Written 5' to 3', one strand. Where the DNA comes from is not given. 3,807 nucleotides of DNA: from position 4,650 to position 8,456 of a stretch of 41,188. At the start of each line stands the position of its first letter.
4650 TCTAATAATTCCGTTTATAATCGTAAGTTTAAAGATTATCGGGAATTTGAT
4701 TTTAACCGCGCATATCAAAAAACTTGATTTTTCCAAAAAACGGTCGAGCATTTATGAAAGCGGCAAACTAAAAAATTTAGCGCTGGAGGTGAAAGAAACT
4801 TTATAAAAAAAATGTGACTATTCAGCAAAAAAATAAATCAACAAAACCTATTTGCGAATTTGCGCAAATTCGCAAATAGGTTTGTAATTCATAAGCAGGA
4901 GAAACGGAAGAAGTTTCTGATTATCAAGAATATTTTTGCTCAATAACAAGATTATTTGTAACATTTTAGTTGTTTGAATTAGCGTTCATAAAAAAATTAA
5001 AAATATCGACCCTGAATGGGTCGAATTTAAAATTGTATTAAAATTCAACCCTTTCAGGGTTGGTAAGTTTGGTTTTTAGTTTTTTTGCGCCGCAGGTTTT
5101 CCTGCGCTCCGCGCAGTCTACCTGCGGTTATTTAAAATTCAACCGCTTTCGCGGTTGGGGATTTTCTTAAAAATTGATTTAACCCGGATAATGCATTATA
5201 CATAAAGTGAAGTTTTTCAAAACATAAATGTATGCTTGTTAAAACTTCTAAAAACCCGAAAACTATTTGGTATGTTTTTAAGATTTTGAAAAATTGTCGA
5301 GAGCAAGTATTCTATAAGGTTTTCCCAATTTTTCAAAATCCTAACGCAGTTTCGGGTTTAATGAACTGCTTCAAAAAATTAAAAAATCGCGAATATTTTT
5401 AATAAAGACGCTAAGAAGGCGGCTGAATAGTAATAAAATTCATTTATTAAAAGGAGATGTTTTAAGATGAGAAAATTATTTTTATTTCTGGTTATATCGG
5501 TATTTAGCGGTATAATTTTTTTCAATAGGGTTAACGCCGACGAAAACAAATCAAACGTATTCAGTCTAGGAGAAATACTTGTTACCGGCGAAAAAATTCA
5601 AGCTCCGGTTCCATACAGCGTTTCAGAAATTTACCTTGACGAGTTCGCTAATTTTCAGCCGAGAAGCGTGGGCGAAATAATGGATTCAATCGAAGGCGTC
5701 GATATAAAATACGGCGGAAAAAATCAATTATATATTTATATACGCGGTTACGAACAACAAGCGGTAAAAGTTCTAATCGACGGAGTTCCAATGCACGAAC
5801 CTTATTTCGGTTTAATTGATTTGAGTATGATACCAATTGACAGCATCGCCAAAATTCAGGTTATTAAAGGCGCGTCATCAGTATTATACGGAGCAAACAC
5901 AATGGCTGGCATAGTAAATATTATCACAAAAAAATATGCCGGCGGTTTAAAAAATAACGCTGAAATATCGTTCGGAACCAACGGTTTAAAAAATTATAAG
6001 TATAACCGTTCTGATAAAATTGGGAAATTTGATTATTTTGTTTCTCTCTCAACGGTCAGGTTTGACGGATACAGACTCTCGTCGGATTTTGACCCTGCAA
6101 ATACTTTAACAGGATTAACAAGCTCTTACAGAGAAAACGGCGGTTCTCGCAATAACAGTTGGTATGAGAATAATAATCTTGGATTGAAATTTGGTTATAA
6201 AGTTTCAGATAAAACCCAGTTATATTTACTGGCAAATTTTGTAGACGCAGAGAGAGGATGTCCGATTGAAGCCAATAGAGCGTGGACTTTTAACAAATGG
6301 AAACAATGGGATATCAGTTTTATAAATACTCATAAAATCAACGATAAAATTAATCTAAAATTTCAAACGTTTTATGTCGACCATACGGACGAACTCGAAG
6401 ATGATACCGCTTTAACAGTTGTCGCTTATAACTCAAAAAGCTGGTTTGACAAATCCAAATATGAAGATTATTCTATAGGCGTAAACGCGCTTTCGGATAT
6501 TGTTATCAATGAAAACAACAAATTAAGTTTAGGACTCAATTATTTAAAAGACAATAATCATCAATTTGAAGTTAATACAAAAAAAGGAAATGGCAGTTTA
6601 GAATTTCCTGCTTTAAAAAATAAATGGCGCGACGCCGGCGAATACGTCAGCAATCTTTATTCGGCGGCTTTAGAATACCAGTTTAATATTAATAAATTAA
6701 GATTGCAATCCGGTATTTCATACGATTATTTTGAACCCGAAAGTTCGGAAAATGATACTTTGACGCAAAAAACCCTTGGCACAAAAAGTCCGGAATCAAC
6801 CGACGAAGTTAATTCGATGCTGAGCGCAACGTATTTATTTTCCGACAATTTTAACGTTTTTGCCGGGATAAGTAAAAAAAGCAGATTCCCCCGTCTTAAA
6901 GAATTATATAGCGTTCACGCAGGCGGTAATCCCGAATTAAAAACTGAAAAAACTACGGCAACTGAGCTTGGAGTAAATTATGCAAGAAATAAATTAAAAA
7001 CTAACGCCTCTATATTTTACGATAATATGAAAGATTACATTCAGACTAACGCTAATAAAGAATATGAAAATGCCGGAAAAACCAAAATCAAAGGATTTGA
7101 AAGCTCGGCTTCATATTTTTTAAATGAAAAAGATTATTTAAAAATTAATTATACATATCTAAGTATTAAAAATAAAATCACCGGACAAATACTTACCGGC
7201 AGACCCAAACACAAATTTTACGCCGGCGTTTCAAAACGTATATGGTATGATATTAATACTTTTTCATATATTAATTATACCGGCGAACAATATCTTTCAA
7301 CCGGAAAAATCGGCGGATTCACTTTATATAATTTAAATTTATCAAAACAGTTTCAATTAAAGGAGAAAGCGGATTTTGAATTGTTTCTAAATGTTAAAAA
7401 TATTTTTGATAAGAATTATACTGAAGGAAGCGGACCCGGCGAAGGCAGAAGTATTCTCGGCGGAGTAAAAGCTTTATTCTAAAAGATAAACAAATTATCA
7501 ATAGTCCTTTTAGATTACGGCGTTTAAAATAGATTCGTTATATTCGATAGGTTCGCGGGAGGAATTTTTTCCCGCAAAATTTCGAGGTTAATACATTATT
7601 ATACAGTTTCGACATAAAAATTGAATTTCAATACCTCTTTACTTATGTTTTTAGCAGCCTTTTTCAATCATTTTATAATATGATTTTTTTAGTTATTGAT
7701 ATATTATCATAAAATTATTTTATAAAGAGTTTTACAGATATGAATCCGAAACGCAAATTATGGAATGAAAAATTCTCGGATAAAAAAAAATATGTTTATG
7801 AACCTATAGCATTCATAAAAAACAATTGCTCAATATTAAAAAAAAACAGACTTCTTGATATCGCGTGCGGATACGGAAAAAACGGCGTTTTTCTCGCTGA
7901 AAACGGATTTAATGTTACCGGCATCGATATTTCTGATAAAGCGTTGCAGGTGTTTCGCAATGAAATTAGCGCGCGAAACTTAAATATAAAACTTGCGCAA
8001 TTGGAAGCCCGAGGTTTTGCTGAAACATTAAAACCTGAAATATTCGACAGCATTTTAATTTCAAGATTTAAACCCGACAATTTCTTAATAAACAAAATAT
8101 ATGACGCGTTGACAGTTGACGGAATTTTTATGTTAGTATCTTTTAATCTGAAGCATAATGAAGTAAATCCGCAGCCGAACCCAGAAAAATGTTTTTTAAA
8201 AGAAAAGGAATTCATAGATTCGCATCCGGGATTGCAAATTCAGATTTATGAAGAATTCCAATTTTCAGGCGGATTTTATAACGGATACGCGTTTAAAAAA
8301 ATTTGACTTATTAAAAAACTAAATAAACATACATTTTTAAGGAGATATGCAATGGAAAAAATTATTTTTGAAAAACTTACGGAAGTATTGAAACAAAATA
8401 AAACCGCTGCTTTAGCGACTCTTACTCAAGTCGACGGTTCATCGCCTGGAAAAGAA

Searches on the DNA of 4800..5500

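Call 7: search_rna_families(source=window, start=4800, end=5500, threshold=evalue, max_evalue=10)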
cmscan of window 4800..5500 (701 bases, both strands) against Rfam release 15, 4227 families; matches with E-value up to 10: 44.
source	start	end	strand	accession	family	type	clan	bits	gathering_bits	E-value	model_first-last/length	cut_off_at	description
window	4832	4892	-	RF04252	mir-8186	Gene; miRNA;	-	32.7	80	2.8e-05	1-61/61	no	mir-8186 microRNA precursor family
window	4998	5071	+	RF03729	mir-2363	Gene; miRNA;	-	32.1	90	0.00051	1-72/72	no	mir-2363 microRNA precursor family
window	5005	5063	-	RF03735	mir-1502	Gene; miRNA;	-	29.1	66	0.013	1-59/59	no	mir-1502 microRNA precursor family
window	4841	4886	+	RF04252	mir-8186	Gene; miRNA;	-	28.4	80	0.00053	1-61/61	no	mir-8186 microRNA precursor family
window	4998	5071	-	RF03729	mir-2363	Gene; miRNA;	-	27.5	90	0.0078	1-72/72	no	mir-2363 microRNA precursor family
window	5006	5064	+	RF03735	mir-1502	Gene; miRNA;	-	27.4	66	0.035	1-59/59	no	mir-1502 microRNA precursor family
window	4800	4880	+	RF01480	rli52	Cis-reg;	-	25.4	70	0.18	1-95/95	no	Listeria sRNA rli52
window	4990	5086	+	RF04128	MIR8562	Gene; miRNA;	-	24.6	211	0.029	66-177/242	no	MIR8562 microRNA precursor family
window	4988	5079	+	RF04087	MIR5565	Gene; miRNA;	-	24.4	80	0.0078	1-109/109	no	MIR5565 microRNA precursor family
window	4843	4884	+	RF04205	MIR2606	Gene; miRNA;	-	23.7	139.7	0.51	1-165/165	no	MIR2606 microRNA precursor family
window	4938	5067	+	RF01606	plasmodium_snoR31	Gene; snRNA; snoRNA; HACA-box;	-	23.3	60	1.1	1-145/145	no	small nucleolar RNA snoR31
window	5251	5361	-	RF04157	MIR9486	Gene; miRNA;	-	22.8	100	0.045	1-119/119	no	MIR9486 microRNA precursor family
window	4843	4884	-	RF04205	MIR2606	Gene; miRNA;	-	22.5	139.7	0.92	1-165/165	no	MIR2606 microRNA precursor family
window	4832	4893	-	RF04134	MIR7504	Gene; miRNA;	-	21.4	83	0.46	1-124/124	no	MIR7504 microRNA precursor family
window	4845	4955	+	RF03530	bglG-cis-reg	Cis-reg;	-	21.3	80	0.27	1-137/137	no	cis-regulatory element of the bglG/LicT operon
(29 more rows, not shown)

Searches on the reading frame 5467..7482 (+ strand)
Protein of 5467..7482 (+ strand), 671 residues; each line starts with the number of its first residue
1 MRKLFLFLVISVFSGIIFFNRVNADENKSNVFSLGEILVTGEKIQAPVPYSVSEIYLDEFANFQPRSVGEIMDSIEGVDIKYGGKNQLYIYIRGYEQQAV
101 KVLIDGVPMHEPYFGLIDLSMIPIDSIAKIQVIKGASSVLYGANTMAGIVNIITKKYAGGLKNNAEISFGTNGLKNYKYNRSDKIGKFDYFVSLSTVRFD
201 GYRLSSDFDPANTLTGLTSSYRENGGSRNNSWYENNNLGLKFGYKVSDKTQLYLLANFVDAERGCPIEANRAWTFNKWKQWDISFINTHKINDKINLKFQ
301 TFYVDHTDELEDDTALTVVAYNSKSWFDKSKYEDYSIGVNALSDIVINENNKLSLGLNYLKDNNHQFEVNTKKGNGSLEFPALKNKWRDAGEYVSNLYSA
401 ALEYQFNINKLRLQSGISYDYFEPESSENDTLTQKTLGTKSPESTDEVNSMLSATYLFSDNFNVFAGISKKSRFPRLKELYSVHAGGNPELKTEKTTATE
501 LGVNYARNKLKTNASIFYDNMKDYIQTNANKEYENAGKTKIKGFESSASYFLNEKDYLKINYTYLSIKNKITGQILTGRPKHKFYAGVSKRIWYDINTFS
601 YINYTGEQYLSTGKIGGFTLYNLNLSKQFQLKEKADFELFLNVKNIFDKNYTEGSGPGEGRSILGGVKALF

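Call 11: search_protein_families(library=pfam, proteins=[window:5467-7482:+])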
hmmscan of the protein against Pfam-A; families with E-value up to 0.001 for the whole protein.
window:5467-7482:+ (671 aa): 2 families
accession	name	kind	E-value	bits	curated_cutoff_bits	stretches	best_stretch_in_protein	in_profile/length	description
PF00593.30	TonB_dep_Rec_b-barrel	-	6.2e-36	125.6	27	1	216-646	8-436/436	TonB dependent receptor-like, beta-barrel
PF07715.20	Plug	-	5.2e-22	78.8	23.9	1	48-149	5-107/107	TonB-dependent Receptor Plug Domain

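Call 14: find_encoding_contigs(protein=window:5467-7482:+, flank=10000, max_places=10)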
Protein window:5467-7482:+ (671 aa): 7 contigs read that carry it; 5 places shown.
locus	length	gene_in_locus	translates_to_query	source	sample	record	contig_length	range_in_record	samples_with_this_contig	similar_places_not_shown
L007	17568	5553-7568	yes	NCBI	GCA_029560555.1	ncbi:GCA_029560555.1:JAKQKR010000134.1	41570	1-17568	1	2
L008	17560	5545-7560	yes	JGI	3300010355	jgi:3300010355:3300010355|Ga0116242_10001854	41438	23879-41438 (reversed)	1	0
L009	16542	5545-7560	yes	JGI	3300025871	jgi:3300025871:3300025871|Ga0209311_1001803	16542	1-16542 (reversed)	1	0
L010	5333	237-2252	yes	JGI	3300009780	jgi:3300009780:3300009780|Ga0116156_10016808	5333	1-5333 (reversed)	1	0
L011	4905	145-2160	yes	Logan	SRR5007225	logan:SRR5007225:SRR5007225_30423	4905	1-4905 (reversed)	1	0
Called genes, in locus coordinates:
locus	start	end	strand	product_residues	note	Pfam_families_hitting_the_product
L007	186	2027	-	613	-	-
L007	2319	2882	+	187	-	-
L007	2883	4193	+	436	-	PF03193:RsgA_GTPase (faint), PF13555:AAA_29 (faint), PF20703:nSTAND1 (weak), PF00005:ABC_tran, PF02463:SMC_N (faint), PF13401:AAA_22 (faint), PF13476:AAA_23 (weak), PF00005:ABC_tran, +3 more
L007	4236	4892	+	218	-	PF02361:CbiQ (weak)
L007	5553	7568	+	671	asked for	PF07715:Plug, PF00593:TonB_dep_Rec_b-barrel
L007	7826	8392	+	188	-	PF03848:TehB, PF02353:CMAS (weak), PF05175:MTS (weak), PF13847:Methyltransf_31, PF08241:Methyltransf_11 (weak), PF08242:Methyltransf_12 (weak), PF13649:Methyltransf_25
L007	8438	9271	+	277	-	PF02625:XdhC_CoxI, PF13478:XdhC_C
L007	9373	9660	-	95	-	-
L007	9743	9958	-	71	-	-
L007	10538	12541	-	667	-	PF07695:7TMR-DISM_7TM, PF00512:HisKA (weak), PF02518:HATPase_c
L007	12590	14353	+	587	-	PF00072:Response_reg, PF07728:AAA_5 (faint), PF00989:PAS (faint), PF13426:PAS_9, PF00158:Sigma54_activat, PF14532:Sigma54_activ_2, PF25601:AAA_lid_14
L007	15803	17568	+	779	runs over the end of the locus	PF12729:4HB_MCP_1, PF13682:CZB, PF00672:HAMP (weak), PF00015:MCPsignal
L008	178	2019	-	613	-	-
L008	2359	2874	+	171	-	-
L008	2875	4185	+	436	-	PF03193:RsgA_GTPase (faint), PF13555:AAA_29 (faint), PF20703:nSTAND1 (weak), PF00005:ABC_tran, PF02463:SMC_N (faint), PF13401:AAA_22 (faint), PF13476:AAA_23 (weak), PF00005:ABC_tran, +3 more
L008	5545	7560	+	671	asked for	PF07715:Plug, PF00593:TonB_dep_Rec_b-barrel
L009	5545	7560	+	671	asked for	PF07715:Plug, PF00593:TonB_dep_Rec_b-barrel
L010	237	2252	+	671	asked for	PF07715:Plug, PF00593:TonB_dep_Rec_b-barrel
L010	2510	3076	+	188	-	PF03848:TehB, PF02353:CMAS (weak), PF05175:MTS (weak), PF13847:Methyltransf_31, PF08241:Methyltransf_11 (weak), PF08242:Methyltransf_12 (weak), PF13649:Methyltransf_25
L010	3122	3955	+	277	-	PF02625:XdhC_CoxI, PF13478:XdhC_C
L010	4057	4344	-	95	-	-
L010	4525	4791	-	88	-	-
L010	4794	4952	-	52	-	-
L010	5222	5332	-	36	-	?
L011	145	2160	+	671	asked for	PF07715:Plug, PF00593:TonB_dep_Rec_b-barrel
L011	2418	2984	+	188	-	PF03848:TehB, PF02353:CMAS (weak), PF05175:MTS (weak), PF13847:Methyltransf_31, PF08241:Methyltransf_11 (weak), PF08242:Methyltransf_12 (weak), PF13649:Methyltransf_25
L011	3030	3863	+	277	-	PF02625:XdhC_CoxI, PF13478:XdhC_C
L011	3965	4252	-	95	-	-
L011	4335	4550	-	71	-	-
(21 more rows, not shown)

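Call 71: find_homologous_proteins(query=window:5467-7482:+, max_evalue=1e-80)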
Query window:5467-7482:+ (671 aa): 211 proteins with E <= 1e-80 among 8000 candidates; the best 120 are listed.
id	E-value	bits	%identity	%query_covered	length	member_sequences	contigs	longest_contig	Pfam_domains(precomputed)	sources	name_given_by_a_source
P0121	0.0e+0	1502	100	100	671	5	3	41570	PF07715.21,PF00593.31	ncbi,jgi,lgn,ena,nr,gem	ncbi:MAG TPA: TonB-dependent receptor [bacterium]|nr:TonB-dependent receptor [bacterium]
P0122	1.0e-217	743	52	100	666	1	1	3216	PF07715.21,PF00593.31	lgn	-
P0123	1.8e-134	468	39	99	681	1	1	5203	PF07715.21,PF00593.31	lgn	-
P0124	4.0e-129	450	37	99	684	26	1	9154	PF07715.21,PF00593.31,PF14905.13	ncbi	ncbi:MAG: TonB-dependent receptor plug domain-containing protein [Desulfobacterales bacterium]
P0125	1.9e-128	448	39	99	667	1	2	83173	PF07715.21,PF00593.31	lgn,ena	-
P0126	3.5e-128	447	38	99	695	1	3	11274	PF07715.21,PF00593.31,PF14905.13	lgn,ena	-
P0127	8.6e-128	446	39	96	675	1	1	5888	PF07715.21,PF00593.31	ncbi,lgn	-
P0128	3.9e-127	444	38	95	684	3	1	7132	PF07715.21,PF00593.31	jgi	jgi:iron complex outermembrane receptor protein/outer membrane receptor for ferrienterochelin and co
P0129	8.9e-127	442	37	99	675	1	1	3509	PF07715.21,PF00593.31,PF14905.13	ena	-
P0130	1.3e-126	442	37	99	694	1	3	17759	PF07715.21,PF00593.31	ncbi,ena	-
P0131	8.1e-126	439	37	99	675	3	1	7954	PF07715.21,PF00593.31,PF14905.13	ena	-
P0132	1.1e-125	439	39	96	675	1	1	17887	PF07715.21,PF00593.31,PF14905.13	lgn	-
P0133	1.6e-125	438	37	96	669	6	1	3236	PF07715.21,PF00593.31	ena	-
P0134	1.7e-125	438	37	99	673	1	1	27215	PF07715.21,PF00593.31,PF14905.13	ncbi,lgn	-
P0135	4.6e-125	437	37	99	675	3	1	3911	PF07715.21,PF00593.31,PF14905.13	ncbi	-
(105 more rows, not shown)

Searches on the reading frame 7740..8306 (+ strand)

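Call 11: search_protein_families(library=pfam, proteins=[window:7740-8306:+])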
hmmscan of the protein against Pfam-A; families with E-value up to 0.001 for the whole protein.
window:7740-8306:+ (188 aa): 9 families
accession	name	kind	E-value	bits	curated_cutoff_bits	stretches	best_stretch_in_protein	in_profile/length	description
PF13847.12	Methyltransf_31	-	6.5e-12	45.8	27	1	34-139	3-114/145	Methyltransferase domain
PF13649.12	Methyltransf_25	-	2.9e-10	41.2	27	1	39-108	2-71/97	Methyltransferase domain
PF03848.20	TehB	-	1.2e-08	35.1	20.4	1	15-87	11-84/193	Tellurite resistance protein TehB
PF08241.18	Methyltransf_11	-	2.4e-07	31.8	21.2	1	39-108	1-67/95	Methyltransferase domain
PF02353.26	CMAS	-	4.6e-07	29.9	27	1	35-158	63-190/273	Mycolic acid cyclopropane synthetase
PF08242.18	Methyltransf_12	-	7.1e-07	30.3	30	1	39-109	1-73/98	Methyltransferase domain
PF05175.20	MTS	-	8e-06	26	23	1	34-106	31-103/170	Methyltransferase small domain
PF13489.12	Methyltransf_23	-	4.8e-05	23.6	27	1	32-71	20-59/164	Methyltransferase domain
PF05724.17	TPMT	-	0.00011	22.4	26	1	33-77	36-80/218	Thiopurine S-methyltransferase (TPMT)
